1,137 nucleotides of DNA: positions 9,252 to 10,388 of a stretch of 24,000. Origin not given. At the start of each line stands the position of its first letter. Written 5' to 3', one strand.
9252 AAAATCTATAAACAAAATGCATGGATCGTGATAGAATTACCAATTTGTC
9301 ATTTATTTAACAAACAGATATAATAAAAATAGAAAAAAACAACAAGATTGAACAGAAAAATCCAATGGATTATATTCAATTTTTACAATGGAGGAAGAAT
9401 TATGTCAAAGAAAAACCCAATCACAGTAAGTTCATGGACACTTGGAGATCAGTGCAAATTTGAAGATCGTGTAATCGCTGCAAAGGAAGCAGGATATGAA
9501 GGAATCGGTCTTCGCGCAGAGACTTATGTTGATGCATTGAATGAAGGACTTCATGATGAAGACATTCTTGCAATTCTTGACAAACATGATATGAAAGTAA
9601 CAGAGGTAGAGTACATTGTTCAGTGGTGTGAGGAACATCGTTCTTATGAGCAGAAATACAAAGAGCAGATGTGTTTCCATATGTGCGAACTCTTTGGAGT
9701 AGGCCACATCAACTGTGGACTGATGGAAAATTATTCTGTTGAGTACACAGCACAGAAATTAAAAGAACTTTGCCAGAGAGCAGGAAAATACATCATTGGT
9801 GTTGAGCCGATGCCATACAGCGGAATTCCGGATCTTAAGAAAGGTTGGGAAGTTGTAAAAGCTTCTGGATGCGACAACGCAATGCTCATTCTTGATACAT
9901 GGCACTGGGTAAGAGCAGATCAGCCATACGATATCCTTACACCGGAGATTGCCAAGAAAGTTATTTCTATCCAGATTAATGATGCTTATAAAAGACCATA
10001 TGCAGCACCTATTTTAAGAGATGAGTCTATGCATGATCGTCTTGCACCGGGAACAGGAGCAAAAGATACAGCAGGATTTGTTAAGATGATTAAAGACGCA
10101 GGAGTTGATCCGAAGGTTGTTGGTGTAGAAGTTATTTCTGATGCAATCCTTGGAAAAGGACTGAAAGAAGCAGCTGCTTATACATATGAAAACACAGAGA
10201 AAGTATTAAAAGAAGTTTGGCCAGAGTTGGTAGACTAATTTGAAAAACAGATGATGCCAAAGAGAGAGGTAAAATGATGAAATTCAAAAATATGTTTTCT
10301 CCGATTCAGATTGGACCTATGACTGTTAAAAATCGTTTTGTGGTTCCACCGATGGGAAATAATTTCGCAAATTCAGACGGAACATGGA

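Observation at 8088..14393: LysR-controlled operon pairing a shikimate/quinate-dehydrogenase homologue with a TIM-barrel dehydratase/isomerase-like protein, an enoate-reductase-type flavoprotein and an MFS importer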

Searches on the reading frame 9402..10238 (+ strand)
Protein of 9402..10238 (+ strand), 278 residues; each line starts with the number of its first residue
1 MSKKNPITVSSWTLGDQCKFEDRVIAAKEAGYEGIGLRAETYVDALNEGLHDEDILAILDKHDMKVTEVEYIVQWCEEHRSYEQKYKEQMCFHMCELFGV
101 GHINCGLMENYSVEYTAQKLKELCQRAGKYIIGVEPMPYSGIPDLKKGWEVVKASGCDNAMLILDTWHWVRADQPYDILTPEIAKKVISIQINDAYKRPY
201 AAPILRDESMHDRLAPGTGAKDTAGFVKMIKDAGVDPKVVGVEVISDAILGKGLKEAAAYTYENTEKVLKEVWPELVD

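Call 5: search_protein_families(library=pfam, proteins=[window:9402-10238:+])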
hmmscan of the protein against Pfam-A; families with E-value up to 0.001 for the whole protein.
window:9402-10238:+ (278 aa): 1 family
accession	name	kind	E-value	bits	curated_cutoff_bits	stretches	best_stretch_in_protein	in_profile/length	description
PF01261.30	AP_endonuc_2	-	3e-19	70.1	31.1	1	26-260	3-245/249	Xylose isomerase-like TIM barrel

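Call 6: search_protein_families(library=ncbifam, proteins=[window:9402-10238:+])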
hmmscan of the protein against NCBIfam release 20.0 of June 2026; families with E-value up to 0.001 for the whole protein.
window:9402-10238:+ (278 aa): 1 family
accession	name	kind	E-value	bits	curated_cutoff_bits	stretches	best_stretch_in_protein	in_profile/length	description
NF042435.1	DhshikDhtase_QuiC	equivalog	0.00012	20.7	1200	1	119-249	116-245/635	3-dehydroshikimate dehydratase QuiC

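Call 11: find_homologous_proteins(query=window:9402-10238:+)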
Query window:9402-10238:+ (278 aa): 1267 proteins with E <= 0.001 among 2290 candidates; the best 120 are listed.
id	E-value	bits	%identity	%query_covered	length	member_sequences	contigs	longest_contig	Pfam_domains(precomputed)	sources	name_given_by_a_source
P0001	5.1e-184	628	98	100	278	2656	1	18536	PF01261.31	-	-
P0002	1.6e-175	600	96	97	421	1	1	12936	PF01261.31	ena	-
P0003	1.0e-166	571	88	100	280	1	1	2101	PF01261.31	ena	-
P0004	6.0e-166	569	88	100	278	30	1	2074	PF01261.31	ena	-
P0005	7.1e-166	569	88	100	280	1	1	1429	PF01261.31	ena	-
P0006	2.3e-165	567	88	100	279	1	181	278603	PF01261.31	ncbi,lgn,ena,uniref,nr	ncbi:sugar phosphate isomerase/epimerase [Faecalicatena contorta]|uniref:Sugar phosphate isomerase/e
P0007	2.4e-165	567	88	100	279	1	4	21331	PF01261.31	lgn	-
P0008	3.1e-165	567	88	100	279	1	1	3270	PF01261.31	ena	-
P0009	3.7e-165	566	88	100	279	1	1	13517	PF01261.31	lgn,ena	-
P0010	4.5e-165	566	88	100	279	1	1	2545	PF01261.31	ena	-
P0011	5.3e-165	566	88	100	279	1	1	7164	PF01261.31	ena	-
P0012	5.7e-165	566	88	100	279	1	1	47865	PF01261.31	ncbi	-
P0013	8.6e-165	565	88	100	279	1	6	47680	PF01261.31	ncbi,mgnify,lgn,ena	mgnify:FL=1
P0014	8.6e-165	565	88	100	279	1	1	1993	PF01261.31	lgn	-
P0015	1.0e-164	565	88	100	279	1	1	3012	PF01261.31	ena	-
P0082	2.2e-157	541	83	100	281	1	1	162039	PF01261.31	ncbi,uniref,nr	ncbi:sugar phosphate isomerase/epimerase [Clostridium sp. AM33-3]|uniref:sugar phosphate isomerase/e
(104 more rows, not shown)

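Call 12: find_encoding_contigs(protein=P0006, flank=10000, max_places=3)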
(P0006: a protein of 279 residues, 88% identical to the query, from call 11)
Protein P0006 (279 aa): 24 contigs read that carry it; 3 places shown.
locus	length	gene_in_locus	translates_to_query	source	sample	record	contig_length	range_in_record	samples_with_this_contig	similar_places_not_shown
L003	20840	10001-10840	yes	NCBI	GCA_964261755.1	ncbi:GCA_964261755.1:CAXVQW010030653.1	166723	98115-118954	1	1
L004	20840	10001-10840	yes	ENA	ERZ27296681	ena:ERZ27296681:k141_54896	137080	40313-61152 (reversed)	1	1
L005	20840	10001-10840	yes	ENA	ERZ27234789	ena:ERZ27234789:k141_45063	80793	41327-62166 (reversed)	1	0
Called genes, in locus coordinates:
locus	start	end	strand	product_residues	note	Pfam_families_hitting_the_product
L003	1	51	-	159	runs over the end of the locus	PF02664:LuxS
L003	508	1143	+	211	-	PF00300:His_Phos_1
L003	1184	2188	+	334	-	PF00579:tRNA-synt_1b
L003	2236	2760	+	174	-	-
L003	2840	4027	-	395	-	PF13793:Pribosyltran_N, PF00156:Pribosyltran, PF14572:Pribosyl_synth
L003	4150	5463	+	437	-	PF00595:PDZ (weak), PF17820:PDZ_6, PF19238:Radical_SAM_2, PF04055:Radical_SAM (faint), PF04459:DUF512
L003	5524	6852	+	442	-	PF00009:GTP_EFTU, PF01926:MMR_HSR1, PF02421:FeoB_N, PF00009:GTP_EFTU, PF01926:MMR_HSR1, PF02421:FeoB_N, PF04548:AIG1, PF14714:KH_dom-like, +9 more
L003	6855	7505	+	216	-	PF02660:G3P_acyltransf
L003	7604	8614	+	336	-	PF01210:NAD_Gly3P_dh_N, PF02558:ApbA, PF03446:NAD_binding_2, PF03721:UDPG_MGDP_dh_N (weak), PF03807:F420_oxidored, PF07479:NAD_Gly3P_dh_C, PF20618:GPD_NAD_C_bact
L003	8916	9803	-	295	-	PF00126:HTH_1, PF03466:LysR_substrate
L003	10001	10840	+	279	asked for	PF01261:AP_endonuc_2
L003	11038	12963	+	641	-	PF00724:Oxidored_FMN, PF00890:FAD_binding_2 (weak), PF01266:DAO (weak), PF07992:Pyr_redox_2, PF12831:FAD_oxidored, PF13450:NAD_binding_8, PF13738:Pyr_redox_3, PF00070:Pyr_redox, +4 more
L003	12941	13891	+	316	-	PF08501:Shikimate_dh_N, PF01488:Shikimate_DH (faint)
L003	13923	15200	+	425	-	PF07690:MFS_1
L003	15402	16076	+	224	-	PF00072:Response_reg, PF00486:Trans_reg_C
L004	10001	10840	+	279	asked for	PF01261:AP_endonuc_2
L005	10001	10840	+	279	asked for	PF01261:AP_endonuc_2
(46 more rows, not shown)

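Call 13: find_encoding_contigs(protein=P0082, flank=10000, max_places=2)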
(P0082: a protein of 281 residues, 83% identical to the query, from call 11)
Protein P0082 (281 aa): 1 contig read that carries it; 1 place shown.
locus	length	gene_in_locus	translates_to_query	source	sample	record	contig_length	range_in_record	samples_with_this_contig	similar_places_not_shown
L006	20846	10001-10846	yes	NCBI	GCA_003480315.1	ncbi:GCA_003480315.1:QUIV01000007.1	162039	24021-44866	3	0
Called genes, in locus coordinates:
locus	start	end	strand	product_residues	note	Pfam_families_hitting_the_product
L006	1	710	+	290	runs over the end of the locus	PF00890:FAD_binding_2 (faint), PF01134:GIDA (faint), PF03486:HI0933_like (faint), PF07992:Pyr_redox_2, PF13738:Pyr_redox_3 (faint), PF07992:Pyr_redox_2 (weak)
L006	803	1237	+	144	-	PF01047:MarR, PF12802:MarR_2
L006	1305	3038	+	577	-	PF00664:ABC_membrane, PF00005:ABC_tran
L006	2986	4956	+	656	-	PF00664:ABC_membrane, PF00005:ABC_tran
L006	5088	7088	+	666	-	PF00724:Oxidored_FMN, PF01262:AlaDh_PNT_C (faint), PF00890:FAD_binding_2 (weak), PF01134:GIDA (weak), PF03486:HI0933_like (faint), PF07992:Pyr_redox_2, PF12831:FAD_oxidored, PF00070:Pyr_redox, +3 more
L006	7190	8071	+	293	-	PF08501:Shikimate_dh_N, PF18317:SDH_C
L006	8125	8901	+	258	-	PF01487:DHquinase_I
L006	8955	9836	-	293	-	PF00126:HTH_1, PF03466:LysR_substrate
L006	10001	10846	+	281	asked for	PF01261:AP_endonuc_2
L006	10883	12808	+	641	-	PF00724:Oxidored_FMN, PF00070:Pyr_redox (faint), PF01262:AlaDh_PNT_C (faint), PF01266:DAO (faint), PF07992:Pyr_redox_2, PF12831:FAD_oxidored, PF13450:NAD_binding_8, PF13738:Pyr_redox_3 (weak), +1 more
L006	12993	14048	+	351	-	PF16868:NMT1_3, PF12974:Phosphonate-bd (weak), PF09084:NMT1 (weak)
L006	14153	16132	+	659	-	PF06808:DctM, PF11874:DUF3394 (weak)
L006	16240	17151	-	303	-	PF00126:HTH_1, PF03466:LysR_substrate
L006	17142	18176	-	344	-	PF00126:HTH_1, PF03466:LysR_substrate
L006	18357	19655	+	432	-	PF00939:Na_sulph_symp, PF03600:CitMHS, PF06808:DctM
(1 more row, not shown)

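Call 21: search_solved_structures(query=window:9402-10238:+, max_evalue=1, show_alignments=2)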
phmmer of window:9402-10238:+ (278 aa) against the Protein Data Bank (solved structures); distinct sequences matched with E-value up to 1: 8.
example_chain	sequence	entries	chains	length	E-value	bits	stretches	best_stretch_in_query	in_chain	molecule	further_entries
2g0w_A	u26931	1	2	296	1.2e-94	320.2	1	3-276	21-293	Lmo2234 protein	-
3u0h_A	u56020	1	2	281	5.7e-05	26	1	140-268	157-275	Xylose isomerase domain protein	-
1i60_A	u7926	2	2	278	0.00014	24.6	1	136-248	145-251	IOLI PROTEIN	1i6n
6een_D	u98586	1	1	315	0.0024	20.6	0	204-264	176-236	Designer Pentatricopeptide Protein dPPR10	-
6een_B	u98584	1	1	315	0.017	17.9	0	208-265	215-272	Designer Pentatricopeptide Protein dPPR10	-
6een_C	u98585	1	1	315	0.017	17.8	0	212-267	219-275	Designer Pentatricopeptide Protein dPPR10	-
5hmq_A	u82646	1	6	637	0.077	15.7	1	120-249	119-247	4-hydroxyphenylpyruvate dioxygenase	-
3lad_A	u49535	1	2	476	0.4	13.3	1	218-248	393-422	DIHYDROLIPOAMIDE DEHYDROGENASE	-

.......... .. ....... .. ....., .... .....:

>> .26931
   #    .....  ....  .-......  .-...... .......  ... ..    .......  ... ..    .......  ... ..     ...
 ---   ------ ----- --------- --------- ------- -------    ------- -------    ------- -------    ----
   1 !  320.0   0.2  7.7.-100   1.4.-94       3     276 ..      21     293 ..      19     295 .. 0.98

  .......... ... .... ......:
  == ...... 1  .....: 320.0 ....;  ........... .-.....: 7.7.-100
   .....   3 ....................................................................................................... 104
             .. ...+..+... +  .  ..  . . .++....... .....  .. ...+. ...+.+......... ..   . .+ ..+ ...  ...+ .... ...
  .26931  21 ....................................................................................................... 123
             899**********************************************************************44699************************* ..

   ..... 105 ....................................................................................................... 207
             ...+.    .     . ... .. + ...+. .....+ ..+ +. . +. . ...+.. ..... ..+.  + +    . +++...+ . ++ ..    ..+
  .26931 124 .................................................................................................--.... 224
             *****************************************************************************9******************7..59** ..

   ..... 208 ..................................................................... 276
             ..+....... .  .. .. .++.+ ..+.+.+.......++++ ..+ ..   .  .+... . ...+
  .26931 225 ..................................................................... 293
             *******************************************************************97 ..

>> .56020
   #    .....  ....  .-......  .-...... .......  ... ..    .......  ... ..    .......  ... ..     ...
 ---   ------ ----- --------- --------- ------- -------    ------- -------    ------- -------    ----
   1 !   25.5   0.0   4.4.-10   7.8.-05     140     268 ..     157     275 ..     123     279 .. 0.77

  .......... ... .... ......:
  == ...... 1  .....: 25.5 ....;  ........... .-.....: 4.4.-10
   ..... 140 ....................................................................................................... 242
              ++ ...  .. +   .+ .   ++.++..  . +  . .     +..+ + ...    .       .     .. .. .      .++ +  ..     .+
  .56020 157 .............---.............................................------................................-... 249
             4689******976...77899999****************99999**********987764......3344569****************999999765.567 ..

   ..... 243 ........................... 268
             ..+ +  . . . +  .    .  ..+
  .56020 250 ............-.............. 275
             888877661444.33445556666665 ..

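Call 33: search_protein_representatives(protein=window:9402-10238:+)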
Query: 278 residues. Proteins with E-value up to 0.001 (for the whole library): 1533; up to 1e-10: 616; up to 1e-30: 66. The best 150 are listed.
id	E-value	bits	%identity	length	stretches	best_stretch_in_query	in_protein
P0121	8.6e-104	363.4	78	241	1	1-208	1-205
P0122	1.3e-102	359.5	89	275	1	47-220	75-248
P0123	1.0e-101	356.5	56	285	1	4-276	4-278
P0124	2.4e-84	299.5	99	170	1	1-133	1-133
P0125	3.1e-83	295.9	79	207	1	1-165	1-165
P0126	1.3e-82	293.8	86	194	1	1-150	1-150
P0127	1.3e-82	293.8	82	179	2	1-136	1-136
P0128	4.9e-76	272.3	86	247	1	1-146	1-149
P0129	2.3e-75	270.1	92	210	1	146-278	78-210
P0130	1.1e-74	267.8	72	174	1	108-277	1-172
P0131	2.8e-67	243.5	80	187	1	1-139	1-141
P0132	5.0e-65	236.2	69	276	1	122-277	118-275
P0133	1.1e-58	215.4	98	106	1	1-98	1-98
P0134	2.1e-57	211.2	82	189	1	1-115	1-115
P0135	2.9e-57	210.7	69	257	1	112-248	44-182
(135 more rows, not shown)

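Call 35: find_related_loci(query=A1, collection=genome_contigs, flank=10000)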
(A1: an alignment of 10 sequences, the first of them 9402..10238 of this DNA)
Query A1 (278 aa) in genome_contigs; peptide patterns used: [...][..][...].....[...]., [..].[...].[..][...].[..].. (x = any residue, [..] = any of these).
474 stretches matched a pattern; 324 encode a relative of the query (tblastn E <= 1e-3); the best 80 are kept; 80 distinct loci.
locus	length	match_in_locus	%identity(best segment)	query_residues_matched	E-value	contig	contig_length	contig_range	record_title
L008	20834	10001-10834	99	1-278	0e+0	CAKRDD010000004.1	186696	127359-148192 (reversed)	MAG: uncultured Mediterraneibacter sp. isolate REFINED_METABAT215_TOP10_CONTIGS_1500_ASSEMBLY_K77_MERGED__Hadza_MoBio_ha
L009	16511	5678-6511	96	1-278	0e+0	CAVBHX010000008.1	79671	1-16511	bacterium isolate G02646-L1_cleanbin_000010 genome assembly, contig: Spades_G02646-L1_contig_133, whole genome shotgun s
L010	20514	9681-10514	96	1-278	0e+0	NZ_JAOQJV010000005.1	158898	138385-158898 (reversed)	Dorea ammoniilytica strain Sanger_02 .13470_2_91.5, whole genome shotgun sequence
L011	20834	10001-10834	95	1-278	0e+0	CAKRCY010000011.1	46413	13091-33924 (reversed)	MAG: uncultured Dorea sp. isolate REFINED_METABAT215_TOP10_CONTIGS_1500_ASSEMBLY_K77_MERGED__Hadza_MoBio_hadza-A-D_B_24_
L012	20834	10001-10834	95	1-278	0e+0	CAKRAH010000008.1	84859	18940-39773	MAG: uncultured Dorea sp. isolate REFINED_METABAT215_TOP10_CONTIGS_1500_ASSEMBLY_K77_MERGED__Hadza_PheChl_Fiber-Hadza-Ne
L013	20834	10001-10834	95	1-278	0e+0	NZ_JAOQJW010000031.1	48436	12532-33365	Dorea amylophila strain H5_25 .14207_7_37.31, whole genome shotgun sequence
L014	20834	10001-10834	94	1-278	0e+0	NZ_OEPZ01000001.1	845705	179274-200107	Dorea phocaeensis strain Marseille-P4003, whole genome shotgun sequence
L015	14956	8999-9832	94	1-278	9e-180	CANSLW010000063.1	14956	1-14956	MAG TPA_asm: uncultured Dorea sp. isolate SRR13921778_bin.33_metawrap_v1.3_MAG genome assembly, contig: NODE.4007_length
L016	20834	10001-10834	92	1-278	2e-178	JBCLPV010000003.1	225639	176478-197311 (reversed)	Lachnospiraceae bacterium 50-23 voucher GPTB0131 scaffold3, whole genome shotgun sequence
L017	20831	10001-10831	92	1-277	2e-177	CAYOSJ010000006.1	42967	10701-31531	MAG TPA_asm: uncultured Dorea sp. isolate SRP287540_co1_173 genome assembly, contig: NODE_840_length_42967_cov_11.561591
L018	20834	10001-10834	91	1-278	9e-175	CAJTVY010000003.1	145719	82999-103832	MAG TPA_asm: uncultured Dorea sp. isolate MGBC116946 genome assembly, contig: MGBC116946.3, whole genome shotgun sequenc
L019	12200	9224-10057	90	1-278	1e-173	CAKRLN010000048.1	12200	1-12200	MAG: uncultured Lachnospiraceae bacterium isolate REFINED_METABAT215_TOP10_CONTIGS_1500_ASSEMBLY_K77_MERGED__Hadza_MoBio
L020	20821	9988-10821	90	1-278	1e-173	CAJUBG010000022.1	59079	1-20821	MAG TPA_asm: uncultured Dorea sp. isolate MGBC118412 genome assembly, contig: MGBC118412.22, whole genome shotgun sequen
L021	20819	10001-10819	90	1-278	3e-173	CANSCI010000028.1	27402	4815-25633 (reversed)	MAG TPA_asm: uncultured Dorea sp. isolate SRR15730542_bin.26_metawrap_v1.3_MAG genome assembly, contig: NODE.1699_length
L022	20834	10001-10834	90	1-278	1e-171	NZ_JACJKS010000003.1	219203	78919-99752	Mordavella massiliensis strain An582 An582_contig-110_2, whole genome shotgun sequence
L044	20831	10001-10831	82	1-277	6e-159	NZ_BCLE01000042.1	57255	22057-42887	Streptococcus orisasini strain SH06, whole genome shotgun sequence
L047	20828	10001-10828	83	1-276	4e-157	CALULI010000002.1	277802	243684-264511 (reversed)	MAG: uncultured Eggerthellaceae bacterium isolate E06__bin18 genome assembly, contig: E06__k127_3859014, whole genome sh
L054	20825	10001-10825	83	1-275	6e-155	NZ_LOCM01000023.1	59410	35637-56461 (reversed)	Streptococcus penaeicida strain CAIM 1838 contig023, whole genome shotgun sequence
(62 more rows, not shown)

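Call 54: search_protein_families(library=pfam, proteins=[L054:16243-19149:+, L054:10892-11749:+, L047:5141-6364:+, L047:6364-8052:+, L047:8053-8745:+, L047:8864-9322:+, L047:9327-9821:+, L047:10908-11708:+, L044:15659-16636:+, L047:15281-16210:-], max_evalue=0.00001)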
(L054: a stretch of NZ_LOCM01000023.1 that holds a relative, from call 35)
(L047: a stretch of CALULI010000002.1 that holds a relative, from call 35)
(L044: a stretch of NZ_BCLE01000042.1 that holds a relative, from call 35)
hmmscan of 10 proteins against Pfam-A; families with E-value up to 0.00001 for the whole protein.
L054:16243-19149:+ (968 aa): 9 families
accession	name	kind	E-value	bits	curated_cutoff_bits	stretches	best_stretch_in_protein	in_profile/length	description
PF00724.26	Oxidored_FMN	-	3.6e-72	243.9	27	1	15-331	11-333/342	NADH:flavin oxidoreductase / NADH oxidase family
PF00890.30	FAD_binding_2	-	8.4e-53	180.5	20.4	1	505-944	1-408/414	FAD binding domain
PF12831.13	FAD_oxidored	-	2.1e-14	54.1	27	1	505-687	1-141/416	FAD dependent oxidoreductase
PF03486.20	HI0933_like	-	3.9e-12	46.6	50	1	505-552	2-49/244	HI0933-like protein Rossmann domain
PF04205.19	FMN_bind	-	4.2e-12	47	22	1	402-473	1-76/77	FMN-binding domain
PF01266.30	DAO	-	1.9e-09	38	27.9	1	505-698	1-209/353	FAD dependent oxidoreductase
PF07992.20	Pyr_redox_2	-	7e-08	32.7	26.1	0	505-533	2-30/291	Pyridine nucleotide-disulphide oxidoreductase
PF00070.33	Pyr_redox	-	2.6e-06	28.3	22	0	506-536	2-32/82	Pyridine nucleotide-disulphide oxidoreductase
PF13450.12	NAD_binding_8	-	4.9e-06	27.2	21.9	0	508-543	1-36/68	NAD(P)-binding Rossmann-like domain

L054:10892-11749:+ (285 aa): 4 families
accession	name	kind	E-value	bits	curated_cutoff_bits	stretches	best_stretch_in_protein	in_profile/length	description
PF13561.12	adh_short_C2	-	8.9e-57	192.8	27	1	17-252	1-235/236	Enoyl-(Acyl carrier protein) reductase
PF00106.31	adh_short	-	8.5e-53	179.2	26.6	1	11-202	1-191/195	short chain dehydrogenase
PF08659.16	KR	-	1.5e-10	41.7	22.6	1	15-174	5-163/180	KR domain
PF02719.21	Polysacc_synt_2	-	8.1e-06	25.7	20.2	1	15-174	3-152/293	Polysaccharide biosynthesis protein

L047:5141-6364:+ (407 aa): 2 families
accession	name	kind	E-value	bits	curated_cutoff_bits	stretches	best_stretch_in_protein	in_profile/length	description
PF01058.29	Oxidored_q6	-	8.6e-27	93.8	27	1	74-221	1-127/128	NADH ubiquinone oxidoreductase, 20 Kd subunit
PF14720.11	NiFe_hyd_SSU_C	-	3.3e-25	88.7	27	1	241-315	1-71/80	NiFe/NiFeSe hydrogenase small subunit C-terminal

L047:6364-8052:+ (562 aa): 1 family
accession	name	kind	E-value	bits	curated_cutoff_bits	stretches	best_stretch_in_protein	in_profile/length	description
PF00374.24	NiFeSe_Hases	-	6e-161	537.3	25.8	1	38-542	1-508/508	Nickel-dependent hydrogenase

L047:8053-8745:+ (230 aa): 1 family
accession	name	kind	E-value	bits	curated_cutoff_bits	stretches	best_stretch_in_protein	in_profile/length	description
PF01292.26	Ni_hydr_CYTB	-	2.9e-25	89.5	30.1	1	11-196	2-167/179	Prokaryotic cytochrome b561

L047:8864-9322:+ (152 aa): 0 families

L047:9327-9821:+ (164 aa): 1 family
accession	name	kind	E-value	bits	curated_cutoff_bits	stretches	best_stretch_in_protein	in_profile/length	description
PF01750.23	HycI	-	3.8e-20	72.5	23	1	22-149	3-129/130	Hydrogenase maturation protease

L047:10908-11708:+ (266 aa): 1 family
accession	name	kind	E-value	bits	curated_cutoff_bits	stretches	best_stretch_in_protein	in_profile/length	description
PF01261.30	AP_endonuc_2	-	2.7e-19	70.3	31.1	1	19-228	2-216/249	Xylose isomerase-like TIM barrel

L044:15659-16636:+ (325 aa): 3 families
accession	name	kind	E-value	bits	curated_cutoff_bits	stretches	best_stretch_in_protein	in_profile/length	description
PF07859.19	Abhydrolase_3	-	5.2e-46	157.5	25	1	84-294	1-209/210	alpha/beta hydrolase fold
PF20434.5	BD-FAE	-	1.3e-17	64.5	26.8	1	71-175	3-108/215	BD-FAE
PF00135.34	COesterase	-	1.8e-12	47.4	27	1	70-175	89-202/515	Carboxylesterase family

L047:15281-16210:- (309 aa): 0 families
